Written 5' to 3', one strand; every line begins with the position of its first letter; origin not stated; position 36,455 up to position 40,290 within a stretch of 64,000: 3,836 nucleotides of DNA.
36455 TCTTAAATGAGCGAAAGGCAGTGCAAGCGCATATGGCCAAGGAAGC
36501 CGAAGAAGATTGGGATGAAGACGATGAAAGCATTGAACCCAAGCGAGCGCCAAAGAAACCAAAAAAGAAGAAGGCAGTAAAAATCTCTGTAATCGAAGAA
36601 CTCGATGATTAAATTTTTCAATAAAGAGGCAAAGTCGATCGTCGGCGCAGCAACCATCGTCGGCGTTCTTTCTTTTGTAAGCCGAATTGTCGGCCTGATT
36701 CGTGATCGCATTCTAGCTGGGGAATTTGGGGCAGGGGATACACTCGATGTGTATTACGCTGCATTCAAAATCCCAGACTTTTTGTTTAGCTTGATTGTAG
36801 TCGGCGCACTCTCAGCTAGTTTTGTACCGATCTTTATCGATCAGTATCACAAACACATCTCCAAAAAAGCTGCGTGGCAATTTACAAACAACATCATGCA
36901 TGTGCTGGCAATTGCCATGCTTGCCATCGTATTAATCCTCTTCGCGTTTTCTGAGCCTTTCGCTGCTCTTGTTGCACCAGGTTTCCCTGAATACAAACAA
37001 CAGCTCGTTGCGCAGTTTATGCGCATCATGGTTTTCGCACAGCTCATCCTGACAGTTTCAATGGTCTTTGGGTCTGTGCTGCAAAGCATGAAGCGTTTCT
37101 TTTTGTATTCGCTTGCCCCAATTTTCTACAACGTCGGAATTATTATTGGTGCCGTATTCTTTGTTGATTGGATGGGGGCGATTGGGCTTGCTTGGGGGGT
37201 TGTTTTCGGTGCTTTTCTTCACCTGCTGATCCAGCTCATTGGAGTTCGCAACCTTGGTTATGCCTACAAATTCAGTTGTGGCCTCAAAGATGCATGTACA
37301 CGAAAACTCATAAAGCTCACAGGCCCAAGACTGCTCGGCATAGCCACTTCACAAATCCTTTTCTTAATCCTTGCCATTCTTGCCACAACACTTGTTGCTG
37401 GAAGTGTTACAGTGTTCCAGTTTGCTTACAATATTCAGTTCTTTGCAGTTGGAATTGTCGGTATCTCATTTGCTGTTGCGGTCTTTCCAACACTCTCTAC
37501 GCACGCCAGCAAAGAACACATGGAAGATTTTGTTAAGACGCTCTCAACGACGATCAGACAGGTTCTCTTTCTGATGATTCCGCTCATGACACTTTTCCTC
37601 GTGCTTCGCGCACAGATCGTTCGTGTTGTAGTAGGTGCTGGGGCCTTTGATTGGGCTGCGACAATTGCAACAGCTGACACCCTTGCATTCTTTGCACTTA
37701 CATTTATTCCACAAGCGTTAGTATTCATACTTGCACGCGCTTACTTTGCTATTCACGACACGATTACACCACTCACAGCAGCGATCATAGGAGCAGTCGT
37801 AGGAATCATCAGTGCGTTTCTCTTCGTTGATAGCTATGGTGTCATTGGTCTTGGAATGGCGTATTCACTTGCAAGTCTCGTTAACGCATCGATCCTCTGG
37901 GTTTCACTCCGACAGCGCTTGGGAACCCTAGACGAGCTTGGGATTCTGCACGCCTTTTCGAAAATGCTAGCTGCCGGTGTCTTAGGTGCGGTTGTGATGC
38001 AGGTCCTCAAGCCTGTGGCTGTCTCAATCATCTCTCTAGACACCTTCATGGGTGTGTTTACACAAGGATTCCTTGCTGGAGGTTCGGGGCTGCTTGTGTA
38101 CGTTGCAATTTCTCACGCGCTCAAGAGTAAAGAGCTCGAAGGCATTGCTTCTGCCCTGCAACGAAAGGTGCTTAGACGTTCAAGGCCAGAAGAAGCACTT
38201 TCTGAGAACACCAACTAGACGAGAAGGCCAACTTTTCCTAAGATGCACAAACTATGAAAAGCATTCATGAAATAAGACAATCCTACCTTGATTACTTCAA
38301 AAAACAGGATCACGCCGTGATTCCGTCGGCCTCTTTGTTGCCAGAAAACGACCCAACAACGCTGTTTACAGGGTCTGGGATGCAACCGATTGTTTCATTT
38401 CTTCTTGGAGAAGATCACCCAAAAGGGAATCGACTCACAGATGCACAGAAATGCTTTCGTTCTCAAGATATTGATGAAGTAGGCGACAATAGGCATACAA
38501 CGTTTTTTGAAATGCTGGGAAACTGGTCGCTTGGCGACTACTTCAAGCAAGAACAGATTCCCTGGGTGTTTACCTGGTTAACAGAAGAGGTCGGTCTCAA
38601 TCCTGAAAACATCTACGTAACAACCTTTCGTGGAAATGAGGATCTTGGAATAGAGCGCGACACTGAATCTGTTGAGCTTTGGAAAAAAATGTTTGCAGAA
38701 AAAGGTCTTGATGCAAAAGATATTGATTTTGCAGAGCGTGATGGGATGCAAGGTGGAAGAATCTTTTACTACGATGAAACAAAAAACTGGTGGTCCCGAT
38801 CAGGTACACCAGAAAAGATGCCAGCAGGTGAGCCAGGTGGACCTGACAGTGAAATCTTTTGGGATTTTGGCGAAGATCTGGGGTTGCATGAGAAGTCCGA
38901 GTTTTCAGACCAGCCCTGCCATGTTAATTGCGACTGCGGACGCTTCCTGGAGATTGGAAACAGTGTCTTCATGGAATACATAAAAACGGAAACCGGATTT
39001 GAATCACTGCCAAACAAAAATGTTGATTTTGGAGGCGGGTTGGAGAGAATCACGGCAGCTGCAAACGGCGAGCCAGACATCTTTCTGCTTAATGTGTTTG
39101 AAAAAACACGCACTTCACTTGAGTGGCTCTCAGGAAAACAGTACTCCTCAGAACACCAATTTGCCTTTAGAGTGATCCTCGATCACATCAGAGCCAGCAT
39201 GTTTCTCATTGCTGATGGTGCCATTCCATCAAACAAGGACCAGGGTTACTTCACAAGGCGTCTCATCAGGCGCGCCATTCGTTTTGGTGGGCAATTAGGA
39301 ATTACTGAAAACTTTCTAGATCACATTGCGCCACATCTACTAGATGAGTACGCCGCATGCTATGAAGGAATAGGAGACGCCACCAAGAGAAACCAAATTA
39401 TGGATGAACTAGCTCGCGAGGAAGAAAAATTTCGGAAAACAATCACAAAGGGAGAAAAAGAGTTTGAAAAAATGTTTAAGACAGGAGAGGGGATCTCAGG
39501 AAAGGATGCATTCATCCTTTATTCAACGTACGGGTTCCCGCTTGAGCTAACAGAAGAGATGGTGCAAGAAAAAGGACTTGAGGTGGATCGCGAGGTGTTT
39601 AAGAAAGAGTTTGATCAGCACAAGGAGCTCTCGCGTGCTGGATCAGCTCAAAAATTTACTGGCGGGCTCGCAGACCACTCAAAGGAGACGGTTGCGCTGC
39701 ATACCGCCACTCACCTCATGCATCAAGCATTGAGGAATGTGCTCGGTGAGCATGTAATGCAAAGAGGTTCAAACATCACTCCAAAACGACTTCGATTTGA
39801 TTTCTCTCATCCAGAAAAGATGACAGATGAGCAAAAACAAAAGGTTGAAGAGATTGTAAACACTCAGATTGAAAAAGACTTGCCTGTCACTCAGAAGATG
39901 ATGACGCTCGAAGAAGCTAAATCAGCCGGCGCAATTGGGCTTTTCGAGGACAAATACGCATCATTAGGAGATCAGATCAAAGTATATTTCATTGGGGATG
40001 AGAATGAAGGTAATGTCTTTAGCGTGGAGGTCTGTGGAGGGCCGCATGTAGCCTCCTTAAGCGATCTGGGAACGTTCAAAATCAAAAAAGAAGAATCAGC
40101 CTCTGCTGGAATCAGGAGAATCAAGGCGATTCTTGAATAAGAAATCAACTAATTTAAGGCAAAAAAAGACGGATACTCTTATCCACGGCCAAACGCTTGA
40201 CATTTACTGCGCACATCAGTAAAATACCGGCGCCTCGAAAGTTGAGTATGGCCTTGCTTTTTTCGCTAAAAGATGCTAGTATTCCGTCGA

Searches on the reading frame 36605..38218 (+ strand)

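Call 79: search_protein_families(library=pfam, proteins=[window:36605-38218:+], max_evalue=0.00001)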
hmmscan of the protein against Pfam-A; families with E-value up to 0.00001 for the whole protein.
window:36605-38218:+ (537 aa): 2 families
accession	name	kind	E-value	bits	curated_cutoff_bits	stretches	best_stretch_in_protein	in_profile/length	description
PF03023.19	MurJ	-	2.8e-89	300.2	27.4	1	39-467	3-431/451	Lipid II flippase MurJ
PF01554.23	MatE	-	9.6e-06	25.8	24.9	0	243-405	3-160/161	MatE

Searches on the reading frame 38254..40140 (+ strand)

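Call 79: search_protein_families(library=pfam, proteins=[window:38254-40140:+], max_evalue=0.00001)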
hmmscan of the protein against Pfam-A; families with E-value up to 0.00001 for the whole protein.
window:38254-40140:+ (628 aa): 2 families
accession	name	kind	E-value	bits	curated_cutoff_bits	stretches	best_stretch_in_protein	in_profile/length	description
PF01411.24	tRNA-synt_2c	-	2.8e-114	383.1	30.3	1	6-485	1-451/552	tRNA synthetases class II (A)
PF07973.19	tRNA_SAD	-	5.9e-14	52.2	24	1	575-623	1-43/44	Threonyl and Alanyl tRNA synthetase second additional domain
